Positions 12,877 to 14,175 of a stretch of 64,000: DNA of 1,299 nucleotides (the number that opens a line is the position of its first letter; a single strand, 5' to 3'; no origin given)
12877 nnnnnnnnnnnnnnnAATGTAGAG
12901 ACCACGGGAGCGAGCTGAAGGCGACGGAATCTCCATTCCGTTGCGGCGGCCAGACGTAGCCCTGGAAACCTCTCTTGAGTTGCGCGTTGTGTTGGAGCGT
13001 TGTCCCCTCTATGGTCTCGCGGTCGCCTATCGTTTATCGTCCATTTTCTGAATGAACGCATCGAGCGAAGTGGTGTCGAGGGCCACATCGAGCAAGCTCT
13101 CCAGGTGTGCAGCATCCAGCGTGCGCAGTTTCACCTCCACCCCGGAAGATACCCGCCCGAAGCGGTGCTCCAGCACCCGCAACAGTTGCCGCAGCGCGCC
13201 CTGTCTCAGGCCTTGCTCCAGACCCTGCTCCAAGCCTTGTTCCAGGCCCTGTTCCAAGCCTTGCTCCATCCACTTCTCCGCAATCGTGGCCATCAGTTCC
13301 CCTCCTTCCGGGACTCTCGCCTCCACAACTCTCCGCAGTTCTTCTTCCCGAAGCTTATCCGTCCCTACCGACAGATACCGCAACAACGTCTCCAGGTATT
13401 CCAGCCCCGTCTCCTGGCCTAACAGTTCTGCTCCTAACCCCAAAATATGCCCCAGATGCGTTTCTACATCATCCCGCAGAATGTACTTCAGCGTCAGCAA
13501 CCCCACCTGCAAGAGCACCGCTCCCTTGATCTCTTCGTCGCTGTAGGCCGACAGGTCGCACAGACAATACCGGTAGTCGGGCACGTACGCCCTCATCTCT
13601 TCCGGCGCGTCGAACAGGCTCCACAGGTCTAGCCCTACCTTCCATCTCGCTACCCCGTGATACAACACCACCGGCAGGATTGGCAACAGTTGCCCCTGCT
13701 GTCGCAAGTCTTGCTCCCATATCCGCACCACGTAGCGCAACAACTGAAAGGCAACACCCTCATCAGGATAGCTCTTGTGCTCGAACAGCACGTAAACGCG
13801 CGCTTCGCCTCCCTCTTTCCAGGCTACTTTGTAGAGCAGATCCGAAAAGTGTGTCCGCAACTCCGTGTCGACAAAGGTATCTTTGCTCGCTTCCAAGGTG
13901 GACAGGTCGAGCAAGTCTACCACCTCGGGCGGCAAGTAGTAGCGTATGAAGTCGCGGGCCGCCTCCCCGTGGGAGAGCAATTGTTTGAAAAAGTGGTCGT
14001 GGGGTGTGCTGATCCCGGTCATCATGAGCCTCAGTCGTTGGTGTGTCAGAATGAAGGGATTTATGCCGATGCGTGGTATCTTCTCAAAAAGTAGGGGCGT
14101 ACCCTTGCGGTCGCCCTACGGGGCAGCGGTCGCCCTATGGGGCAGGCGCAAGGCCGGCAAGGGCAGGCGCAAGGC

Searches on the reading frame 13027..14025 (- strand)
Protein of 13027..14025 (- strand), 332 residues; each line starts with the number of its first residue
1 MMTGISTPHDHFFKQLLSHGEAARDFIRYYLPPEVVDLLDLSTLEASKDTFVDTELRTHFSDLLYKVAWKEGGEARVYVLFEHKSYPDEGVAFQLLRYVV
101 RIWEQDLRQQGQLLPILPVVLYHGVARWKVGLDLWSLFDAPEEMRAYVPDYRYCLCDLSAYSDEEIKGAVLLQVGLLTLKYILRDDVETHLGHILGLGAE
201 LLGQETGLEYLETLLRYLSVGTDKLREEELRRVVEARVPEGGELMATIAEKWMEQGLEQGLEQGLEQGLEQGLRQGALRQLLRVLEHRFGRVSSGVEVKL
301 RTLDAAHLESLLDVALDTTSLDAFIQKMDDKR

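Call 35: search_protein_families(library=pfam, proteins=[window:13027-14025:-], max_evalue=0.0001)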
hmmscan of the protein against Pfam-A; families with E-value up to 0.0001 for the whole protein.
window:13027-14025:- (332 aa): 2 families
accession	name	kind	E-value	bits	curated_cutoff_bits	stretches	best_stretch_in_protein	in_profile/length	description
PF04754.18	Transposase_31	-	1.3e-59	201.7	21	1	7-195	1-189/203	Putative transposase, YhgA-like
PF14261.11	DUF4351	-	7.8e-08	32.7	25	1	270-322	1-53/59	Domain of unknown function (DUF4351)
